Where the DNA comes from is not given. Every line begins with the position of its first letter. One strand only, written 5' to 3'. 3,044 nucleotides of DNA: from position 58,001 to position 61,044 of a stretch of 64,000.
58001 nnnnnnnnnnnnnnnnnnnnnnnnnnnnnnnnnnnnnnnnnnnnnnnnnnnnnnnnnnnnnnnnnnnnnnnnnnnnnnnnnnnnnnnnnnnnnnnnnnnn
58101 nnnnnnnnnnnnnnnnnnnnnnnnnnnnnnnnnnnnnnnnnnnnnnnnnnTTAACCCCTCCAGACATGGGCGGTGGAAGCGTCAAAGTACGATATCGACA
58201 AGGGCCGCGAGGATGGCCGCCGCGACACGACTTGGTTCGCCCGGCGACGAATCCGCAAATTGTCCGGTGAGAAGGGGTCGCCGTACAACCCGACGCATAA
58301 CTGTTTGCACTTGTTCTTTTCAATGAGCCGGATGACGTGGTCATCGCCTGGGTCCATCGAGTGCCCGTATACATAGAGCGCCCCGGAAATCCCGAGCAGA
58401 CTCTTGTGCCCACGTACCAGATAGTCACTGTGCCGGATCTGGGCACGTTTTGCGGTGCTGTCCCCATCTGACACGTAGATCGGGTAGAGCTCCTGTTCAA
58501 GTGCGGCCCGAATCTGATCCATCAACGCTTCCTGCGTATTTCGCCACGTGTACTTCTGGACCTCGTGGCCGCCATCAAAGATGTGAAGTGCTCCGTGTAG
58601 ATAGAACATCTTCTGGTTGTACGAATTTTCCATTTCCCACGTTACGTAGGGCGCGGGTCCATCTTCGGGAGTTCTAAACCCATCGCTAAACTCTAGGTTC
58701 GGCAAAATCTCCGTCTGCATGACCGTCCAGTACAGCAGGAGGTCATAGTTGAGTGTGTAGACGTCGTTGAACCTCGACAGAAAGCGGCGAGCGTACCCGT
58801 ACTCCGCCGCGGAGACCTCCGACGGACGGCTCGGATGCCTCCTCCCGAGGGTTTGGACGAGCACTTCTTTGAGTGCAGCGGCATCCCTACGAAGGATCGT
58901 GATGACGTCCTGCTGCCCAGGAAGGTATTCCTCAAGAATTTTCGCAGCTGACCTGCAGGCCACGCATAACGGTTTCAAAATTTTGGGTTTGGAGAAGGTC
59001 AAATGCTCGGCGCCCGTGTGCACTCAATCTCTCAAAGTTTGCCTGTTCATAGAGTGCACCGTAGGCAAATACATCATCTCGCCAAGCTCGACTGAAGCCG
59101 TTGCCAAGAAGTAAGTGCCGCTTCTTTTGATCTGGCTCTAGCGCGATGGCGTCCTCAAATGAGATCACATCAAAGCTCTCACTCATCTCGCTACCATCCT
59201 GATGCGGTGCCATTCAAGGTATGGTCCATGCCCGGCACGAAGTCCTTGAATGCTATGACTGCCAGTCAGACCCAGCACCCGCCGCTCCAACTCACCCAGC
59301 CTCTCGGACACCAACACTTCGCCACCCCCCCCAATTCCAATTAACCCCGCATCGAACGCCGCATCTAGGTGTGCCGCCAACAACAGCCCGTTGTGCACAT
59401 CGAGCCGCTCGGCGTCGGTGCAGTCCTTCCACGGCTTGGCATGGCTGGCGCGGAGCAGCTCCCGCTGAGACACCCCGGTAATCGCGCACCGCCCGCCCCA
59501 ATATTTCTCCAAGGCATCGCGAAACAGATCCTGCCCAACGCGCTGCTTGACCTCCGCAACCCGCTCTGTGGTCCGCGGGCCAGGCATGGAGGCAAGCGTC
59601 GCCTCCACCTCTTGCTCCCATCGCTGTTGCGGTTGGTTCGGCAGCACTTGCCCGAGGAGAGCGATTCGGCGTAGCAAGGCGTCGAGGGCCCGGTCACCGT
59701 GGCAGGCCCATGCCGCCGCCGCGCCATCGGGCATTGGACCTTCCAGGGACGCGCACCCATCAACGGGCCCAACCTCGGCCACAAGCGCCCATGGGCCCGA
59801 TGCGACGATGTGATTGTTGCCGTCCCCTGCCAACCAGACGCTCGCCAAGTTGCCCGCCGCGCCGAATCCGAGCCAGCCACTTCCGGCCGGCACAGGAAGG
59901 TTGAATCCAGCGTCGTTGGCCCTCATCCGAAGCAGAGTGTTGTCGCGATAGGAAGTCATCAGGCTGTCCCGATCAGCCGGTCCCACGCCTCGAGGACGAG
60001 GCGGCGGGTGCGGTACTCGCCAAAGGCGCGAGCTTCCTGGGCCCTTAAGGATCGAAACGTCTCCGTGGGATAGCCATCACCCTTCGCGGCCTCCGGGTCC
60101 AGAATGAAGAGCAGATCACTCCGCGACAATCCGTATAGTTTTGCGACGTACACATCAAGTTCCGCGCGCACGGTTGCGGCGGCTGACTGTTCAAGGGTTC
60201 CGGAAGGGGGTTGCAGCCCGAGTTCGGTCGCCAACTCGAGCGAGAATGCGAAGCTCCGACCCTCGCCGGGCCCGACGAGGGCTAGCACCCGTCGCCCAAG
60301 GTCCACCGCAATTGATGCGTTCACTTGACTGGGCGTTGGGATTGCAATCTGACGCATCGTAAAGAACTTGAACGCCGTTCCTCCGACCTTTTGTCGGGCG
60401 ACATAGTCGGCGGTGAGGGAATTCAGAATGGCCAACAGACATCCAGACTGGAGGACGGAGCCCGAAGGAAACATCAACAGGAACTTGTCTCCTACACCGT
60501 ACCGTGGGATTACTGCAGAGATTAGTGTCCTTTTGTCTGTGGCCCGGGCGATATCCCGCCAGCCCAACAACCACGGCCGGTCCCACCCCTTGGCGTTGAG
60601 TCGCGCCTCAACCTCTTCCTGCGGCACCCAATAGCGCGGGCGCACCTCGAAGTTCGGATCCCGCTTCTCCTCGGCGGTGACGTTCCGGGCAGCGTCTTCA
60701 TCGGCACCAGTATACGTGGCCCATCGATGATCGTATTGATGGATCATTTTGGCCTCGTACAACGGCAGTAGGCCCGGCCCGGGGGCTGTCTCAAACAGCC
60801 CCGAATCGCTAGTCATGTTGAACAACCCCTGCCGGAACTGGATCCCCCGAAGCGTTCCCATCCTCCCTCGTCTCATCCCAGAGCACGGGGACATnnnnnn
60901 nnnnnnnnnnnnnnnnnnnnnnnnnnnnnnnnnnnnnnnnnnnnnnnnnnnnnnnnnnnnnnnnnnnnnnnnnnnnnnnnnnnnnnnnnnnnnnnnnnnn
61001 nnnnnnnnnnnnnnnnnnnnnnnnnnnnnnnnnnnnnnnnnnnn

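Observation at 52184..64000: About 12 kb all-minus-strand defence island with almost every junction translationally coupled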

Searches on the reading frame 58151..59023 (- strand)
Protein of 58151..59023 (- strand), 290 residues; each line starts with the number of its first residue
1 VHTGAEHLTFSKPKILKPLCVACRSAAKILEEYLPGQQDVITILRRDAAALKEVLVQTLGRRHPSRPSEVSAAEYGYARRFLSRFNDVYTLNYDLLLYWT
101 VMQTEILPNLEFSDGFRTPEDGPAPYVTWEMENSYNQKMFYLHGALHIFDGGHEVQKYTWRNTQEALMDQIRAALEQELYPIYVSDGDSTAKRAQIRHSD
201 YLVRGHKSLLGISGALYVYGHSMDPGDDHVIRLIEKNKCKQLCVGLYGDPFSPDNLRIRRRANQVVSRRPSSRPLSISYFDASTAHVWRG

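Call 7: search_protein_families(library=pfam, proteins=[window:58151-59023:-], max_evalue=0.01)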
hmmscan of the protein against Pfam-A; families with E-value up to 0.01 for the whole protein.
window:58151-59023:- (290 aa): 1 family
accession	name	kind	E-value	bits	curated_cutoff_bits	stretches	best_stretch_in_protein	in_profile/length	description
PF16263.11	DUF4917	-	1.9e-51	175.8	28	1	44-288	70-311/311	Domain of unknown function (DUF4917)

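Call 8: search_protein_families(library=padloc, proteins=[window:58151-59023:-], max_evalue=0.01)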
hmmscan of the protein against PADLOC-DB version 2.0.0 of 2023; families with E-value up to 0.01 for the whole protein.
window:58151-59023:- (290 aa): 2 families
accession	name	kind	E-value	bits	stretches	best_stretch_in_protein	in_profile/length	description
PDLC04960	PDC-S21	-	2.3e-85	285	1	24-289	74-335/336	-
PDLC04961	PDC-S21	-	6.7e-49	164.9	1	44-289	97-329/336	-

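Call 9: search_protein_families(library=ncbifam, proteins=[window:58151-59023:-], max_evalue=0.01)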
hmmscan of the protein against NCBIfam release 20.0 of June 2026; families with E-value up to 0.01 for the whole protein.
window:58151-59023:- (290 aa): 0 families

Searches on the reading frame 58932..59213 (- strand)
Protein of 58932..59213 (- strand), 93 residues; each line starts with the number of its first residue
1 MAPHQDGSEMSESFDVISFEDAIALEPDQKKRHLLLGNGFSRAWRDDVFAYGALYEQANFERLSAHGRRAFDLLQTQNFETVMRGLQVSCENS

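Call 7: search_protein_families(library=pfam, proteins=[window:58932-59213:-], max_evalue=0.01)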
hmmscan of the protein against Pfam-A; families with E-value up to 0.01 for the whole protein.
window:58932-59213:- (93 aa): 1 family
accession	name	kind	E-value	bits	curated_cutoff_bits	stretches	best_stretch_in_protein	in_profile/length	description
PF16263.11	DUF4917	-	4.6e-08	33.3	28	1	34-86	1-53/311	Domain of unknown function (DUF4917)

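Call 8: search_protein_families(library=padloc, proteins=[window:58932-59213:-], max_evalue=0.01)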
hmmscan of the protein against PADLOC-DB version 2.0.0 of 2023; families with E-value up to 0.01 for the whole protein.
window:58932-59213:- (93 aa): 2 families
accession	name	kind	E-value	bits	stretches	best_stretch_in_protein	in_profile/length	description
PDLC04960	PDC-S21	-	2e-21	74.8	1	15-89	3-76/336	-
PDLC04961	PDC-S21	-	4.9e-14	50.3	1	24-87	18-81/336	-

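Call 9: search_protein_families(library=ncbifam, proteins=[window:58932-59213:-], max_evalue=0.01)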
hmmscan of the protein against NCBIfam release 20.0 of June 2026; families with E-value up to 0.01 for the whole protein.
window:58932-59213:- (93 aa): 0 families

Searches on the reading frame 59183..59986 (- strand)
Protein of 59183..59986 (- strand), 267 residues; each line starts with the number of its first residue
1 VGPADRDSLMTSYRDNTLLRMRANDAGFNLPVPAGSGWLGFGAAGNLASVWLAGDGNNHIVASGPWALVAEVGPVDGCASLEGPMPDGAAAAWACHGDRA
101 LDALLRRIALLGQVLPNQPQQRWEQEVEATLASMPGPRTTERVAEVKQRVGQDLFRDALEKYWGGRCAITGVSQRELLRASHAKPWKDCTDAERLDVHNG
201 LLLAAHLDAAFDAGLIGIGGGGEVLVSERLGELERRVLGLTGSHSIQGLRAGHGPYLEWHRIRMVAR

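Call 7: search_protein_families(library=pfam, proteins=[window:59183-59986:-], max_evalue=0.01)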
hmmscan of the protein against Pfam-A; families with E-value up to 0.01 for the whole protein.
window:59183-59986:- (267 aa): 1 family
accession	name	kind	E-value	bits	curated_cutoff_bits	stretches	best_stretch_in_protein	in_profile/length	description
PF13391.12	HNH_2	-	9.8e-12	45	21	1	167-218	1-65/66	HNH endonuclease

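Call 8: search_protein_families(library=padloc, proteins=[window:59183-59986:-], max_evalue=0.01)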
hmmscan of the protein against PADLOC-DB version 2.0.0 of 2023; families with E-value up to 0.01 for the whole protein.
window:59183-59986:- (267 aa): 3 families
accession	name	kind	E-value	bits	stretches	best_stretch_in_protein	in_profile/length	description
PDLC04132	HNH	-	1.1e-25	88.3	1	137-236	139-237/286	-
PDLC03546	HNH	-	5.2e-17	59.8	1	134-226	141-233/282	Type II restriction enzyme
PDLC03529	REase_II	-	1.2e-07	29.3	1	157-232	275-349/389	Type II restriction enzyme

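Call 9: search_protein_families(library=ncbifam, proteins=[window:59183-59986:-], max_evalue=0.01)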
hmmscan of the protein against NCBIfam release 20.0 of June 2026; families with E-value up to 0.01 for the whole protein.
window:59183-59986:- (267 aa): 1 family
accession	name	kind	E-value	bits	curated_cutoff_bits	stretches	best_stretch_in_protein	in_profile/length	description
NF045808.1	PT-DNA_restrict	exception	3.2e-05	23.2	180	1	118-261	133-279/284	phosphorothioated DNA-binding restriction endonuclease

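Call 106: search_solved_structures(query=window:59183-59959:-, max_evalue=0.1)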
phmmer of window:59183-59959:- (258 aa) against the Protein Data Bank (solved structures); distinct sequences matched with E-value up to 0.1: 14.
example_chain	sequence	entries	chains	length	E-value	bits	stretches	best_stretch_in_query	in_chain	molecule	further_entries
6yex_A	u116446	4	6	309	3.9e-20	75.7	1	127-222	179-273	HNH endonuclease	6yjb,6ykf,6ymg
6i38_A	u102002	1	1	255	5.1e-05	26.1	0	34-91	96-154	nv2Pizza6-AYW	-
6i39_A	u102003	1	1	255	5.4e-05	26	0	34-91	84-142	v31Pizza6-AYW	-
6i3b_A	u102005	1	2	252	6.5e-05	25.8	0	34-91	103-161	cPizza6-AYW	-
6i37_A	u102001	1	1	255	6.8e-05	25.7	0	34-90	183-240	nv1Pizza6-AYW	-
6f0q_A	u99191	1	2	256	7.1e-05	25.6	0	34-91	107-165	Pizza6-AYW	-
6i3a_A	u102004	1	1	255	0.00053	22.8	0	34-91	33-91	v22Pizza6-AYW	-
7zpw_A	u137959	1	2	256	0.003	20.3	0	34-91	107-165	Pizza6-TSK-TSH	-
6f0s_A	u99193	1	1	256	0.0066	19.2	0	33-90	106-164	Pizza6-SYW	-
7zqg_A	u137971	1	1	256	0.0067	19.2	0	35-91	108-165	Pizza6-KSH-TSH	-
7zq2_A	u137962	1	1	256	0.0068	19.1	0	35-91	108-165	Pizza6-RSH-TSH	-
7zpz_A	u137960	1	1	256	0.0076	19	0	34-91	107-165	Pizza6-TSR-TSH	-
7zcj_A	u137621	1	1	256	0.011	18.5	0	33-89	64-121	Pizza6-TNH-TSH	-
7zph_A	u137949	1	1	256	0.016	17.9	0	35-91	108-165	Pizza6-TNK-RSH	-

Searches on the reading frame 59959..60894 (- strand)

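Call 7: search_protein_families(library=pfam, proteins=[window:59959-60894:-], max_evalue=0.01)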
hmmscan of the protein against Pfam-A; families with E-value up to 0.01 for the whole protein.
window:59959-60894:- (311 aa): 0 families

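Call 8: search_protein_families(library=padloc, proteins=[window:59959-60894:-], max_evalue=0.01)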
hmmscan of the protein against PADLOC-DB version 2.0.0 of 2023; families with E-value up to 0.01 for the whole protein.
window:59959-60894:- (311 aa): 3 families
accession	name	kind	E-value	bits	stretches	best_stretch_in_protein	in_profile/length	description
PDLC03613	REase_MTase_IIG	-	1e-13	47.9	1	18-264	976-1229/1250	Type IIG restriction enzyme-methyltransferase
PDLC03365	MTase_II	-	3.6e-08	30.7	1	110-187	419-498/578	Type II methyltransferase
PDLC03620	REase_MTase_IIG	-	4.3e-06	22.6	1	86-264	1179-1348/1378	Type IIG restriction enzyme-methyltransferase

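Call 9: search_protein_families(library=ncbifam, proteins=[window:59959-60894:-], max_evalue=0.01)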
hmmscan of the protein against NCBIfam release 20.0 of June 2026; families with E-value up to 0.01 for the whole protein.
window:59959-60894:- (311 aa): 0 families
